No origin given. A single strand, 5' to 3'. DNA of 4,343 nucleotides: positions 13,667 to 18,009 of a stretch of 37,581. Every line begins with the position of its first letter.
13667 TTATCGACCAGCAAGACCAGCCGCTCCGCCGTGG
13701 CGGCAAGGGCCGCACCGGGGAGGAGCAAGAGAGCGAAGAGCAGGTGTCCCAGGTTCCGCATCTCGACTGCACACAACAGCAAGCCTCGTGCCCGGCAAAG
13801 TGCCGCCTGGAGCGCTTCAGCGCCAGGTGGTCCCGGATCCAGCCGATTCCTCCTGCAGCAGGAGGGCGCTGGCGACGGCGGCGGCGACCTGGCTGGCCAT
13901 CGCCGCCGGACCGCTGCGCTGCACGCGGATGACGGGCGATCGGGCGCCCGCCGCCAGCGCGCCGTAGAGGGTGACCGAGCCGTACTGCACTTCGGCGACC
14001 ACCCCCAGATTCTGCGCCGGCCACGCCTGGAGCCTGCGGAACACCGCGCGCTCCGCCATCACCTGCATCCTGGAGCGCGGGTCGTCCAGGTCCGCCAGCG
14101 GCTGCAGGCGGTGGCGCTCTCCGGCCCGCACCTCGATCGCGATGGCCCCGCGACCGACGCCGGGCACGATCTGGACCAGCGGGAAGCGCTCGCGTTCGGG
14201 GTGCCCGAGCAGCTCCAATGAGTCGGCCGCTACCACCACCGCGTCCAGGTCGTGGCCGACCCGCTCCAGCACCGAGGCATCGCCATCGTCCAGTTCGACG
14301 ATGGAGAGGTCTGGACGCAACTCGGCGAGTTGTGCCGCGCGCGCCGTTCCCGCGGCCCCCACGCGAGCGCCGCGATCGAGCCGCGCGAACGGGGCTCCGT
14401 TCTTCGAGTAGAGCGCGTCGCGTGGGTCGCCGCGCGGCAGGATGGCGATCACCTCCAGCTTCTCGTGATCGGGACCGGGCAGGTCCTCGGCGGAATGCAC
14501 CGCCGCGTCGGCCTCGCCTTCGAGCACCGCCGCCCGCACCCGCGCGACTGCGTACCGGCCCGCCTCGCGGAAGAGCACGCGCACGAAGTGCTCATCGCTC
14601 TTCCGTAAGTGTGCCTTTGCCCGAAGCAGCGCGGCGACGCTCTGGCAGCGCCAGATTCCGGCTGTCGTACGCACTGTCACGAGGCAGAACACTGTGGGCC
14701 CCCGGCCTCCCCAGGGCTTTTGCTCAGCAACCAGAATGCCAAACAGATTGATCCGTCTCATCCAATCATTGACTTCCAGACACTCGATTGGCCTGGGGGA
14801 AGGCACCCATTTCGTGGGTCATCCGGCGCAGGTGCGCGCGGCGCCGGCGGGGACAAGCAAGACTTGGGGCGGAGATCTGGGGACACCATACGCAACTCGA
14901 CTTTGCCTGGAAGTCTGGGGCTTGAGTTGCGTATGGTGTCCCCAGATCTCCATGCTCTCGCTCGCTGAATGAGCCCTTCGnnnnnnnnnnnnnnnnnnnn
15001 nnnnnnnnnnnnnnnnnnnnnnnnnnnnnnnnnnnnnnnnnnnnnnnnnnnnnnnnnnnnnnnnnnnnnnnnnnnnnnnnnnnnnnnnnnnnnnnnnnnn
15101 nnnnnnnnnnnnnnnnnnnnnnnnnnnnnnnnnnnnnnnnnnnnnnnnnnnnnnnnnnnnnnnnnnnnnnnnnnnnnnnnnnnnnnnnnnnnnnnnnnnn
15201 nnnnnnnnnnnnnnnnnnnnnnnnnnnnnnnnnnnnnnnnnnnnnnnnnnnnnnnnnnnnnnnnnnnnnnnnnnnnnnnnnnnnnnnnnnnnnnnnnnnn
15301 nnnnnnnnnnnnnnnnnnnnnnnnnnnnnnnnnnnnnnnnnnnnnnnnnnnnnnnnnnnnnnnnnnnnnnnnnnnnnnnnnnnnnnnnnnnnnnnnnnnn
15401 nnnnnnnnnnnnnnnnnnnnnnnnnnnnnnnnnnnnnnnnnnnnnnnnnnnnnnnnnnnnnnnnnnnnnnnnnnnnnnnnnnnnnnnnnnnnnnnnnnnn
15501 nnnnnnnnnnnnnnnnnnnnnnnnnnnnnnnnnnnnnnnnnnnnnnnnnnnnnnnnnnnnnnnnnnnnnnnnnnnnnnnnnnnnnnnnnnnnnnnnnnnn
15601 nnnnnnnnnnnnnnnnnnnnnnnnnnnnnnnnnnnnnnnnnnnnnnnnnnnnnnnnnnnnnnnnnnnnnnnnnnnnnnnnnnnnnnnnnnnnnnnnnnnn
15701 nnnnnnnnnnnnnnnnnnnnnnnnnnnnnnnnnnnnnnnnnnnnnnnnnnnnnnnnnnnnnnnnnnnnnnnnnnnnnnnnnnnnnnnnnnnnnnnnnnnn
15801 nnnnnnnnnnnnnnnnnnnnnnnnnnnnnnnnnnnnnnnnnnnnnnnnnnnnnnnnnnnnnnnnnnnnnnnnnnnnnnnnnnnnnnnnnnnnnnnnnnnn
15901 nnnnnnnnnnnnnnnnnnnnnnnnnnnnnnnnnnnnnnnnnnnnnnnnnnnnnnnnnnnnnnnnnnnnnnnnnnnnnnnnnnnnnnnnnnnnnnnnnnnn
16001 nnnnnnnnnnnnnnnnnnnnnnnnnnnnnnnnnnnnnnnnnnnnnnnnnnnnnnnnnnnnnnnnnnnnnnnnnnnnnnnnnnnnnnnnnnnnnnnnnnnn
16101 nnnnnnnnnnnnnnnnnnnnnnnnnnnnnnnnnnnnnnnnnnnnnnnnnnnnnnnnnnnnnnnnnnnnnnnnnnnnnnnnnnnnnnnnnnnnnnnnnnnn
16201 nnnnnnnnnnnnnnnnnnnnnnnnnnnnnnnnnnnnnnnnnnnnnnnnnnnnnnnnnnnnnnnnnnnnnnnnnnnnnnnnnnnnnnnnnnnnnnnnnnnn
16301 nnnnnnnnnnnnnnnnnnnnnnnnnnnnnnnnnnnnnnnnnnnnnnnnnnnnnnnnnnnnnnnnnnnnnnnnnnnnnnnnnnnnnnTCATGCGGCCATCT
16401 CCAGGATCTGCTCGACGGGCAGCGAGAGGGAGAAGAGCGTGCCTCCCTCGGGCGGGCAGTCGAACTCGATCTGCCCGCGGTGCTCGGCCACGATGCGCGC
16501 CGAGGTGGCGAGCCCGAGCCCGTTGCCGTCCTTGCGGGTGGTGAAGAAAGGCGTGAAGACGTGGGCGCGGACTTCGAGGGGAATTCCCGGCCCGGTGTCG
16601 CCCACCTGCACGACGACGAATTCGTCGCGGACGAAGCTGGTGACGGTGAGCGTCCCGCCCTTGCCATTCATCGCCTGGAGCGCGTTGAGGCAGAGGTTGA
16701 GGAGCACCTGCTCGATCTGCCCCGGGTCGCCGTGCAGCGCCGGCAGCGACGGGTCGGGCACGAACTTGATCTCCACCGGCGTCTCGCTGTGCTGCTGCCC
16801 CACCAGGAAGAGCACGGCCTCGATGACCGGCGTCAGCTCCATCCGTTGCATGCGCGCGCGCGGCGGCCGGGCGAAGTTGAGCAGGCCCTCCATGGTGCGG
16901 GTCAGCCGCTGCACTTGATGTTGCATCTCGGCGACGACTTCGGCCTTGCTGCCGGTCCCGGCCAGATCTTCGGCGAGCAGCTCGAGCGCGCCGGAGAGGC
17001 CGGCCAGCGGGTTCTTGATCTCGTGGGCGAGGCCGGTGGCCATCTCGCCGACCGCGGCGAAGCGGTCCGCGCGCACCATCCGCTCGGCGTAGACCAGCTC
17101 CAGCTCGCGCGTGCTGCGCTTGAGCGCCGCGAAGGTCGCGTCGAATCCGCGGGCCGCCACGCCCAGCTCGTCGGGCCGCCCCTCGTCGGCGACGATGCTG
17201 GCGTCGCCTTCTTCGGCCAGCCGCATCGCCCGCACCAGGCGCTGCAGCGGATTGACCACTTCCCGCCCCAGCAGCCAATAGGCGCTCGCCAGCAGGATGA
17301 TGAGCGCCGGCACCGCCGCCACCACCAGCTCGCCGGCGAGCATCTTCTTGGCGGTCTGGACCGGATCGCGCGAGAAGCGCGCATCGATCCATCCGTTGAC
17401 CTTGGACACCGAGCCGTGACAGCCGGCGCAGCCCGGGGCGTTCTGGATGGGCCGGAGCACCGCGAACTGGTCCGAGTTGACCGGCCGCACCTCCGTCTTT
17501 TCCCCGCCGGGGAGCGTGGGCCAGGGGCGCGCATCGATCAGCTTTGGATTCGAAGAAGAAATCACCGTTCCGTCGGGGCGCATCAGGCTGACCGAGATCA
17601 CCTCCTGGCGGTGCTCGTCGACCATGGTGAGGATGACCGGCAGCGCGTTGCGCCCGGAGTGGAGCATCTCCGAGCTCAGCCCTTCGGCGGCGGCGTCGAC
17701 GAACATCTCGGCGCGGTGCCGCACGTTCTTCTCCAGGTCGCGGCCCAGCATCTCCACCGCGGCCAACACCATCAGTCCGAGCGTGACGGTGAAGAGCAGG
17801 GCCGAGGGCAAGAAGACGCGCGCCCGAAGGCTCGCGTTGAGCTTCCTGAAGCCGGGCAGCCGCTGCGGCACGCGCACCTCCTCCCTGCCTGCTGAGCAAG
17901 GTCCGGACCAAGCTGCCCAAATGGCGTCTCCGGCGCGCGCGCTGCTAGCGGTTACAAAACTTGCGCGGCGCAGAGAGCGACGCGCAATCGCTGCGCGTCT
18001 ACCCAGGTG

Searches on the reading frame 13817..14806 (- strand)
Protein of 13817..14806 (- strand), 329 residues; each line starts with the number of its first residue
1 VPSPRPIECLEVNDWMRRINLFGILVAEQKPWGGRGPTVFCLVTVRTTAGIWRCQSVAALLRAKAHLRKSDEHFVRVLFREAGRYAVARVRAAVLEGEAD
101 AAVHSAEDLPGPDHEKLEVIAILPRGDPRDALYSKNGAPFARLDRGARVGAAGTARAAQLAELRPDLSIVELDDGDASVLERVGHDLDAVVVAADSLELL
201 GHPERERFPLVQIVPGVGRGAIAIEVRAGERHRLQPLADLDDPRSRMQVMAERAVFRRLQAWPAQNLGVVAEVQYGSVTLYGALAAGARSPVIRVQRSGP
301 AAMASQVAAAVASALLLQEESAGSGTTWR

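Call 57: search_protein_families(library=pfam, proteins=[window:13817-14806:-], max_evalue=0.001)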
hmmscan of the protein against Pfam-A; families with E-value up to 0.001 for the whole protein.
window:13817-14806:- (329 aa): 2 families
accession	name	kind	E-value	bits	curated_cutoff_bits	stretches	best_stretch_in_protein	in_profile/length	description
PF01379.25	Porphobil_deam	-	1.8e-26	93.4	22.1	1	87-231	56-203/207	Porphobilinogen deaminase, dipyromethane cofactor binding domain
PF03900.20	Porphobil_deamC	-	0.00087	20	26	0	248-316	3-73/74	Porphobilinogen deaminase, C-terminal domain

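Call 78: search_protein_families(library=ncbifam, proteins=[window:13817-14704:-], max_evalue=0.01)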
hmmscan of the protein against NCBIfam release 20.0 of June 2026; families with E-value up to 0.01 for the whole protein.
window:13817-14704:- (295 aa): 2 families
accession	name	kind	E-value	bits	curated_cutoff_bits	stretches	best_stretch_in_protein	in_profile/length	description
TIGR00212.1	hemC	equivalog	3.5e-39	134.6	164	1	54-282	59-290/293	hydroxymethylbilane synthase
NF002202.0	PRK01066.1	equivalog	6e-13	48.6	251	1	53-190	78-215/241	hydroxymethylbilane synthase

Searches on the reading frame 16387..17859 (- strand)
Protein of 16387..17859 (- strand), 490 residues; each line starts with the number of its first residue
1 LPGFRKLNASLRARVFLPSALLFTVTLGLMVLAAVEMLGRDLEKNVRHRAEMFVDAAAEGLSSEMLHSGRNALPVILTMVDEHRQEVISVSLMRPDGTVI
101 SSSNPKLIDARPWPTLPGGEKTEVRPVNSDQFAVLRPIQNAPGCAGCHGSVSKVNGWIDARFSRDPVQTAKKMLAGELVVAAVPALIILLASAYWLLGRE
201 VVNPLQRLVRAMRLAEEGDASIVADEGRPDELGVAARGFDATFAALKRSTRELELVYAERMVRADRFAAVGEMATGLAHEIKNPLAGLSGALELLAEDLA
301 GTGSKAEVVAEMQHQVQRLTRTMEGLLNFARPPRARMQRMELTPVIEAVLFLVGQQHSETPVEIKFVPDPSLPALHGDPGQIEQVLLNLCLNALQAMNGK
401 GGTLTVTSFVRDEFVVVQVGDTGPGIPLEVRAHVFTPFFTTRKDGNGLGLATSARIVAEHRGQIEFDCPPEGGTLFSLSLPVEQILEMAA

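Call 5: search_protein_families(library=pfam, proteins=[window:16387-17859:-], max_evalue=0.01)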
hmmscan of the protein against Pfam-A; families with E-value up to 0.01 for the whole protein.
window:16387-17859:- (490 aa): 3 families
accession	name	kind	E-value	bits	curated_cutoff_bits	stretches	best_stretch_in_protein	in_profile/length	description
PF02518.31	HATPase_c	-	1.1e-22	80.9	26.4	1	377-483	1-110/111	Histidine kinase-, DNA gyrase B-, and HSP90-like ATPase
PF00512.31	HisKA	-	1.1e-12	48.2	26.9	1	271-331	3-62/66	His Kinase A (phospho-acceptor) domain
PF00672.30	HAMP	-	2.1e-06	28.4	25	1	196-247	1-52/53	HAMP domain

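Call 7: search_protein_families(library=ncbifam, proteins=[window:16387-17859:-], max_evalue=0.01)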
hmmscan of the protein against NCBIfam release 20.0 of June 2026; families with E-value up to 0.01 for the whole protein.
window:16387-17859:- (490 aa): 78 families (the best 25 are shown)
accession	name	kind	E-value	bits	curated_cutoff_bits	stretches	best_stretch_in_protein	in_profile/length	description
NF008468.0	PRK11360.1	equivalog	1.2e-62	212.1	646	1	258-484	384-610/616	two-component system sensor histidine kinase AtoS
NF007688.0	PRK10364.1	equivalog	2.3e-56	191.4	479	1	247-483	221-452/460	two-component system sensor histidine kinase ZraS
NF010411.0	PRK13837.1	equivalog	7.9e-46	156.4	647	1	239-484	418-677/828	two-component system VirA-like sensor kinase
NF008293.1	PRK11073.1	equivalog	1.2e-36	126.7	240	1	258-483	119-348/349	nitrogen regulation protein NR(II)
NF052574.1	HisKinEspCMyxo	equivalog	3.8e-31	108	1200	1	259-484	406-639/785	serine histidine kinase EspC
NF041777.1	sens_FixL_Rhizob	equivalog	1.2e-30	106.7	850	1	260-483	252-482/485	sensor protein FixL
NF053867.1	SprKinKinDBac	equivalog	1.4e-30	106.2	775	1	263-483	279-498/500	sporulation kinase KinD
NF011874.0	PRK15347.1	equivalog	2.1e-30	105.5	852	1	173-486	294-618/921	two component system sensor kinase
NF008312.0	PRK11100.1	equivalog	1.5e-28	99.9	356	1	219-483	224-475/477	two-component system sensor histidine kinase CreC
NF006800.0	PRK09303.1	equivalog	8.8e-28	97.3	342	1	182-484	68-379/383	histidine kinase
NF038348.1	T2SS_HK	subfamily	9.3e-28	97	450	1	311-482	403-573/574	histidine kinase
NF047466.1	hybrid_RR_LvrB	exception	1e-27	97.3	500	1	258-482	140-376/377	hybrid histidine kinase/response regulator LvrB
NF046020.1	HisKinCckABruc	equivalog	2.9e-27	94.9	1000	1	259-482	469-707/868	cell cycle histidine kinase CckA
NF047497.1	HK_LIC_12097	equivalog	3.1e-27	95.3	500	1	259-482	139-366/367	LIC_12097 family sensor histidine kinase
TIGR02938.1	nifL_nitrog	equivalog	6.1e-27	94.3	242.45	1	261-479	267-491/494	nitrogen fixation negative regulator NifL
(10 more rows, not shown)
